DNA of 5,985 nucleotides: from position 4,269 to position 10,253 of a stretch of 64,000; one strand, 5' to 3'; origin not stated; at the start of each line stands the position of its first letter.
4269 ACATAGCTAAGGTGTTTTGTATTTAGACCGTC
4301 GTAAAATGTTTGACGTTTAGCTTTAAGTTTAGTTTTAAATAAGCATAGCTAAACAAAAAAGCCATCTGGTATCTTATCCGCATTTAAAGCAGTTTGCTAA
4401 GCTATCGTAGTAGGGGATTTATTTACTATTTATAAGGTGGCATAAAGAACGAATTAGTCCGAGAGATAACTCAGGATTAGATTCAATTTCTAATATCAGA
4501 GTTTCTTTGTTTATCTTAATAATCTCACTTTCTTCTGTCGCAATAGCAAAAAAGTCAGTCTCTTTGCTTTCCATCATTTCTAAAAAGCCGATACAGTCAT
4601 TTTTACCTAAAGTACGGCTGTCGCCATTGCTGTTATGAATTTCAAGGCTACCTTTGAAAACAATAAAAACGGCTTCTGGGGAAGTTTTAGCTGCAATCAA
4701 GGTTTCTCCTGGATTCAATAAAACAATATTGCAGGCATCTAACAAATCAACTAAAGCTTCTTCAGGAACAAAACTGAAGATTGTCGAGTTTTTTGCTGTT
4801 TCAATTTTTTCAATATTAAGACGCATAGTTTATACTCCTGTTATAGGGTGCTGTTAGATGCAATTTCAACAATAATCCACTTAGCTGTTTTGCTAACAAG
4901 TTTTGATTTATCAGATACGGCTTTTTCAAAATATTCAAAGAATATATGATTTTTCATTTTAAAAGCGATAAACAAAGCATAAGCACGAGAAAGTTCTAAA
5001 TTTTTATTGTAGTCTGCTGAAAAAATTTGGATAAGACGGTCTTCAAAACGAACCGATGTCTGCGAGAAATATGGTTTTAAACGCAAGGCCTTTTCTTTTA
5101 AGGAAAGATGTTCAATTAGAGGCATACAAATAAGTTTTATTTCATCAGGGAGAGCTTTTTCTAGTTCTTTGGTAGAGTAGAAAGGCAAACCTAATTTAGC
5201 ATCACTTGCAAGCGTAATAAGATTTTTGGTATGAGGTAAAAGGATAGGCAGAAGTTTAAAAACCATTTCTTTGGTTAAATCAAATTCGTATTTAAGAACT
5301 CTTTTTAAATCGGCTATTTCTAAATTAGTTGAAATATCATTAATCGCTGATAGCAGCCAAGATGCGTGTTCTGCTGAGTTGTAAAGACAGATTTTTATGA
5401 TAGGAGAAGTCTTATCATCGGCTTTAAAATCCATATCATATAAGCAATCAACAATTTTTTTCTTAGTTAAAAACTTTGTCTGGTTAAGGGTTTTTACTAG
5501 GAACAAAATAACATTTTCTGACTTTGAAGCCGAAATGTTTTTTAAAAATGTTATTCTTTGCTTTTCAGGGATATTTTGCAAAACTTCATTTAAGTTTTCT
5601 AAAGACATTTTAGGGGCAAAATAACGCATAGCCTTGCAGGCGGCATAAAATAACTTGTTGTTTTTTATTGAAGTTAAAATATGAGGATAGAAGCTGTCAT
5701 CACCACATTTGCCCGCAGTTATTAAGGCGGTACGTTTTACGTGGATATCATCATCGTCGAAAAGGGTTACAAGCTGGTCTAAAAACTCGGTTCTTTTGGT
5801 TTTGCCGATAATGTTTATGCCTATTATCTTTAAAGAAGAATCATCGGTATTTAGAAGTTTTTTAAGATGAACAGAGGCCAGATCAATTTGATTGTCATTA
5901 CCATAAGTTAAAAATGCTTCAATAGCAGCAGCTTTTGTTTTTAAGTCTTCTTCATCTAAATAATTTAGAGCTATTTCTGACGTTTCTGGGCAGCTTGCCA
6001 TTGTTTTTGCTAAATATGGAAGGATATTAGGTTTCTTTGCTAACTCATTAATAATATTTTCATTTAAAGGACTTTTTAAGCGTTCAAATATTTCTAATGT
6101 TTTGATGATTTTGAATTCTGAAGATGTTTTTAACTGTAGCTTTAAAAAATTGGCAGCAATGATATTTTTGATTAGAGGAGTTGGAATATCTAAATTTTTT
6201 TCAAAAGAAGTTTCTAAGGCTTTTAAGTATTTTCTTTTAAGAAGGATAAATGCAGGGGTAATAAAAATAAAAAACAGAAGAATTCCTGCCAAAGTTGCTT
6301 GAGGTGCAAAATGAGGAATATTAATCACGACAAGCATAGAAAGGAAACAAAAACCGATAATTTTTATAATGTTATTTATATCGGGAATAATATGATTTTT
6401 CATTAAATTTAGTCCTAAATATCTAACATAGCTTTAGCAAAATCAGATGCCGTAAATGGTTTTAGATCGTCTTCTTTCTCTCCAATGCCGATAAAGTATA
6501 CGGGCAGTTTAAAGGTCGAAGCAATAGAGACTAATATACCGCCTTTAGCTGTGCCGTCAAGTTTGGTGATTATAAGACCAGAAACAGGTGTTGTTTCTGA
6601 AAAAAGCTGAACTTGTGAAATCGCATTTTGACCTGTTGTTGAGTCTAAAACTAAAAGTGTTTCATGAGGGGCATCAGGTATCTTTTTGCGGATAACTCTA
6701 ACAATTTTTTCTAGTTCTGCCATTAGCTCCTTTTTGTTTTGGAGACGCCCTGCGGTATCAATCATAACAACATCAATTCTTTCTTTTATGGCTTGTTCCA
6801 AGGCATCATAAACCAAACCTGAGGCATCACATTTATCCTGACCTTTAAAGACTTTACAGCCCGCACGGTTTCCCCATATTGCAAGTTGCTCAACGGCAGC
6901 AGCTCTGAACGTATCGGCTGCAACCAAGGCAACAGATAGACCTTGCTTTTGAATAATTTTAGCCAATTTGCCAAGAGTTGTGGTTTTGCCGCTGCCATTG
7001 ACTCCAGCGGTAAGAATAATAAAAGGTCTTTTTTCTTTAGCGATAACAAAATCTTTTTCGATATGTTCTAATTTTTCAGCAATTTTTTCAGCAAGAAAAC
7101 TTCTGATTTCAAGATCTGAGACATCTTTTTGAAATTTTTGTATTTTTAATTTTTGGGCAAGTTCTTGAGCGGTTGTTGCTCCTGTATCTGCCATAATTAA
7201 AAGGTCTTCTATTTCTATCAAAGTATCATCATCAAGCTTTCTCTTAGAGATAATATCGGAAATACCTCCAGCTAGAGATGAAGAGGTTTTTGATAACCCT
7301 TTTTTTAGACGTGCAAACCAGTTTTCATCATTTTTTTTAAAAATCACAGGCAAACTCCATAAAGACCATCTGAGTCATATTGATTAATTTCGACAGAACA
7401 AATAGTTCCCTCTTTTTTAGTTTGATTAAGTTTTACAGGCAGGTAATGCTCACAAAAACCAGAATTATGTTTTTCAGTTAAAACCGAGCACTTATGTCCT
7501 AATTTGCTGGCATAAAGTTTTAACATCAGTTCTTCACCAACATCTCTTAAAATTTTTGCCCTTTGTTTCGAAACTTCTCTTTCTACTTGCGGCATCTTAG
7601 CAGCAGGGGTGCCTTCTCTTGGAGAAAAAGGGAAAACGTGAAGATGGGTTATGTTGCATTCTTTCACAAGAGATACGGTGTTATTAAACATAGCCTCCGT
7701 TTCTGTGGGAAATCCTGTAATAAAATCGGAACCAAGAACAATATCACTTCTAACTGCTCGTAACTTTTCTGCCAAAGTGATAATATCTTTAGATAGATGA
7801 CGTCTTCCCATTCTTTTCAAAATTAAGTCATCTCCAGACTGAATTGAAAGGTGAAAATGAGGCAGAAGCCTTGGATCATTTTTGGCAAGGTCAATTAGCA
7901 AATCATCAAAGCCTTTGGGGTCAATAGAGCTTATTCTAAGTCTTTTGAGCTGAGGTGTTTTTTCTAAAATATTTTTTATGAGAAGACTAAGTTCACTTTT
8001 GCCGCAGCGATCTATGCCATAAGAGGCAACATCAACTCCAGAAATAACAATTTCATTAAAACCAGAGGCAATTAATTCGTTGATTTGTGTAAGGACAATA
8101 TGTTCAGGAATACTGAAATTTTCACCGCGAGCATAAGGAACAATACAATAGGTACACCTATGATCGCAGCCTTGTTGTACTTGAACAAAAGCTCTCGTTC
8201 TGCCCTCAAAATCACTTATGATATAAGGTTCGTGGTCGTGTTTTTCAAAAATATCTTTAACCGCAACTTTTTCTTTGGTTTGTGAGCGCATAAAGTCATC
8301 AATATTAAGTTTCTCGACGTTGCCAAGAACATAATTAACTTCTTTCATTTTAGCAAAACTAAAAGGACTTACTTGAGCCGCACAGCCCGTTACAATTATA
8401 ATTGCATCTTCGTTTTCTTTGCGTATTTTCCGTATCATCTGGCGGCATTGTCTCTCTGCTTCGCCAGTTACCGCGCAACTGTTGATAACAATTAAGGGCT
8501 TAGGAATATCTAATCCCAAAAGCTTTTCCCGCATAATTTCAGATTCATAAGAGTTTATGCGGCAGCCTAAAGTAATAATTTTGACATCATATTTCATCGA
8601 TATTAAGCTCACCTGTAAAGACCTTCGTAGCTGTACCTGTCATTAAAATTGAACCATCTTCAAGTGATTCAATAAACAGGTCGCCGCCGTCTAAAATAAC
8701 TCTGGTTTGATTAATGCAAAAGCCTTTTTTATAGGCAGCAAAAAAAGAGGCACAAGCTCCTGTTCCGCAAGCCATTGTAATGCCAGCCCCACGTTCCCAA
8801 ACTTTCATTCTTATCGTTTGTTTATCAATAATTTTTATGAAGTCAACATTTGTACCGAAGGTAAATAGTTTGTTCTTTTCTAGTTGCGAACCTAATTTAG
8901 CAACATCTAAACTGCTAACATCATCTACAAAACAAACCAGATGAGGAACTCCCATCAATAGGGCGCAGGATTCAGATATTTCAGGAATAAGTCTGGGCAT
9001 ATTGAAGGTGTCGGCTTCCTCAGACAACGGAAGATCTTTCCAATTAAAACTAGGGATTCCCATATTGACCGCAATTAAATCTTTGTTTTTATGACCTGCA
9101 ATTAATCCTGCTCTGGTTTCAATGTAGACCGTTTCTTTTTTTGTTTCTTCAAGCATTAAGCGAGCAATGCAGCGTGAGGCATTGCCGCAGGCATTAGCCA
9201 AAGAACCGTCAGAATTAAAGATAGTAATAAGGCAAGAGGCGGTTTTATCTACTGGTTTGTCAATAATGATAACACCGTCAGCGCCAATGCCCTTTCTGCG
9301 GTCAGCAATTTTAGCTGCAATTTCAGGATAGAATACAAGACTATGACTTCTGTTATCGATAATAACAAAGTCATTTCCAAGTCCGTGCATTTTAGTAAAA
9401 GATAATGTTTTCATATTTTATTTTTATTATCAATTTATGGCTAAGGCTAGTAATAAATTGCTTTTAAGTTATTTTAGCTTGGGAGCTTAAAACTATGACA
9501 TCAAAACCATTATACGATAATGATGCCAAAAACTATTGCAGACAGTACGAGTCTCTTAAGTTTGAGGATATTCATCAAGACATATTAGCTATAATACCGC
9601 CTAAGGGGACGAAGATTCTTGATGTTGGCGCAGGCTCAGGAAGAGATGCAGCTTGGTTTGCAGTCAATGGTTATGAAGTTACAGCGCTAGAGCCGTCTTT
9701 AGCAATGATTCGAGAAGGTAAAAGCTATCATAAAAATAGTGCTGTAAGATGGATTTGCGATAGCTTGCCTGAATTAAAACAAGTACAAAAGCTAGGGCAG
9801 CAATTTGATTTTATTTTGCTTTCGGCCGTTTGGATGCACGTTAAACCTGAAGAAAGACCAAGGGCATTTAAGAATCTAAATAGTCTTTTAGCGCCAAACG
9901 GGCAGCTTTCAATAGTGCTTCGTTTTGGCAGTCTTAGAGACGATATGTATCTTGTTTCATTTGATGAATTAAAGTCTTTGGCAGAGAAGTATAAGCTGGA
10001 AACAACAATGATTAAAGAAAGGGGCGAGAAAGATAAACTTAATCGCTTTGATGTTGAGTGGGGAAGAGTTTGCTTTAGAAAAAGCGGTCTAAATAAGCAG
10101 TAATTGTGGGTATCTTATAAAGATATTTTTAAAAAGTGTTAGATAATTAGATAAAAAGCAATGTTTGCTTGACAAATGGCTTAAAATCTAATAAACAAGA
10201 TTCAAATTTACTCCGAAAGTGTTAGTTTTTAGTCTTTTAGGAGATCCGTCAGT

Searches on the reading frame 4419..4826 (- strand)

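Call 33: search_protein_families(library=pfam, max_evalue=0.00001, proteins=[window:4419-4826:-])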
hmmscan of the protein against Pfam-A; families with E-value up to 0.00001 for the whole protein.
window:4419-4826:- (135 aa): 1 family
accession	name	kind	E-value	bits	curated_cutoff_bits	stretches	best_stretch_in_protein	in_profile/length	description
PF00027.35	cNMP_binding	-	1.9e-10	41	27.5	1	37-111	4-83/89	Cyclic nucleotide-binding domain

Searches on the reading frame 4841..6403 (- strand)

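Call 19: search_protein_families(library=ncbifam, max_evalue=1e-40, proteins=[window:4841-6403:-])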
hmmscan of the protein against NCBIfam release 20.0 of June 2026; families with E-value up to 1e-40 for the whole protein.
window:4841-6403:- (520 aa): 0 families

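Call 32: search_protein_families(library=pfam, max_evalue=0.00001, proteins=[window:4841-6403:-])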
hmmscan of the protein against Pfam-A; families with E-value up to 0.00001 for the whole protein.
window:4841-6403:- (520 aa): 1 family
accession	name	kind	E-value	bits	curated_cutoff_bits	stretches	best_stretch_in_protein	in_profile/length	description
PF13646.12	HEAT_2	-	1.9e-07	31.7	27.7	0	180-244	4-69/88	HEAT repeats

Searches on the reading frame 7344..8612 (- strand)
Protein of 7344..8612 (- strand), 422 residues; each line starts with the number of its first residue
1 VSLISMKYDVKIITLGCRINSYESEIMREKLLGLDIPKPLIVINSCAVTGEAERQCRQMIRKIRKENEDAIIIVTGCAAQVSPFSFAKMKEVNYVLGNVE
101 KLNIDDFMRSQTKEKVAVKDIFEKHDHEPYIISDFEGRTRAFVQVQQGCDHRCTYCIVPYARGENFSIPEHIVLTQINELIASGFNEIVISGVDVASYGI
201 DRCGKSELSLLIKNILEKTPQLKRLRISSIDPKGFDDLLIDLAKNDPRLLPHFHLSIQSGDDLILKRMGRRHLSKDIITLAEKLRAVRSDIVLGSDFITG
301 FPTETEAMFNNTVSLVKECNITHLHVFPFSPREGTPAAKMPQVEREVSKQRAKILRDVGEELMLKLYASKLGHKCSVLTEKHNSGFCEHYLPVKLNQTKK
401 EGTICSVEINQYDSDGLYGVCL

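Call 19: search_protein_families(library=ncbifam, max_evalue=1e-40, proteins=[window:7344-8612:-])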
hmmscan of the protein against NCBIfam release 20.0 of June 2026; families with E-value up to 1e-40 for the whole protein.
window:7344-8612:- (422 aa): 6 families
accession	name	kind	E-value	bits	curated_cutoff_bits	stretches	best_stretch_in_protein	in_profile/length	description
TIGR01579.1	MiaB-like-C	equivalog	9.4e-129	430.3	357.05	1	12-409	1-416/416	tRNA (N(6)-L-threonylcarbamoyladenosine(37)-C(2))-methylthiotransferase MtaB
TIGR00089.1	TIGR00089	subfamily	1.2e-109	367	251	1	10-419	2-429/429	MiaB/RimO family radical SAM methylthiotransferase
TIGR01574.1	miaB-methiolase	equivalog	1.5e-75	254.9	355.3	1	12-384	4-391/437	tRNA (N6-isopentenyl adenosine(37)-C2)-methylthiotransferase MiaB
TIGR01578.1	MiaB-like-B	hypoth_equivalog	3.1e-65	220.6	314.7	1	12-411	4-410/421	tRNA (N(6)-L-threonylcarbamoyladenosine(37)-C(2))-methylthiotransferase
TIGR01125.1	TIGR01125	equivalog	8.8e-60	203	356.95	1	10-385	2-383/432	30S ribosomal protein S12 methylthiotransferase RimO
NF010916.0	PRK14336.1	equivalog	4.1e-48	164.2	606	1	11-384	5-370/418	tRNA (N6-isopentenyl adenosine(37)-C2)-methylthiotransferase MiaB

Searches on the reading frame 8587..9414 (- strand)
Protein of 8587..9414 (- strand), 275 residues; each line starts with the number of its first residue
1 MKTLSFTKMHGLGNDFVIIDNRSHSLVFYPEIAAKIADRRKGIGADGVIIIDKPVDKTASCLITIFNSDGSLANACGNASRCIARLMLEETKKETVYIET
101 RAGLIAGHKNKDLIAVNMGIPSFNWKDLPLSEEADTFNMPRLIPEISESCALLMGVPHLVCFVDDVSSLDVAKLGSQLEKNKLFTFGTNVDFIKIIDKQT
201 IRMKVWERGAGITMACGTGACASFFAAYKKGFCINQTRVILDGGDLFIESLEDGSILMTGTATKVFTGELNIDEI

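Call 19: search_protein_families(library=ncbifam, max_evalue=1e-40, proteins=[window:8587-9414:-])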
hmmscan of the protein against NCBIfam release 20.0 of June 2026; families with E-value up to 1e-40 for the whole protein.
window:8587-9414:- (275 aa): 1 family
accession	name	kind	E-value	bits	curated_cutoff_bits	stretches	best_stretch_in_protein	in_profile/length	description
TIGR00652.1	DapF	equivalog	7.2e-80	268.3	114.65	1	5-270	2-268/270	diaminopimelate epimerase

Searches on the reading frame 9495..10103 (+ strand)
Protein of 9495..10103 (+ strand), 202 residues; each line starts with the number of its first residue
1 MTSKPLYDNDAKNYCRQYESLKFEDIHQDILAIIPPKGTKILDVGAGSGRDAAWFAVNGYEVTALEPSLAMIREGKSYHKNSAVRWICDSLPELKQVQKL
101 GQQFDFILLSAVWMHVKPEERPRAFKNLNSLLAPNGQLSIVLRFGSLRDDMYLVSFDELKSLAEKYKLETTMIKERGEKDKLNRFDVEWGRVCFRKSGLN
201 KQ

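Call 19: search_protein_families(library=ncbifam, max_evalue=1e-40, proteins=[window:9495-10103:+])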
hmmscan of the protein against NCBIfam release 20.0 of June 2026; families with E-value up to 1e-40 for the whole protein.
window:9495-10103:+ (202 aa): 0 families

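Call 32: search_protein_families(library=pfam, max_evalue=0.00001, proteins=[window:9495-10103:+])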
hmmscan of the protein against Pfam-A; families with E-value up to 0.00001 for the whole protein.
window:9495-10103:+ (202 aa): 5 families
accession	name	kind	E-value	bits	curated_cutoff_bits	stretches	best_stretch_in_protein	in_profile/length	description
PF13649.12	Methyltransf_25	-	1.1e-14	55.3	27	1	41-136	1-97/97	Methyltransferase domain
PF13489.12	Methyltransf_23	-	1.9e-14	54.2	27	1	24-147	10-123/164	Methyltransferase domain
PF08241.18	Methyltransf_11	-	2.1e-13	51.2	21.2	1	42-139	1-94/95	Methyltransferase domain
PF03848.20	TehB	-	1.4e-12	47.9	20.4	1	14-141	9-133/193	Tellurite resistance protein TehB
PF08242.18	Methyltransf_12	-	2.8e-12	47.6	30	1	42-138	1-98/98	Methyltransferase domain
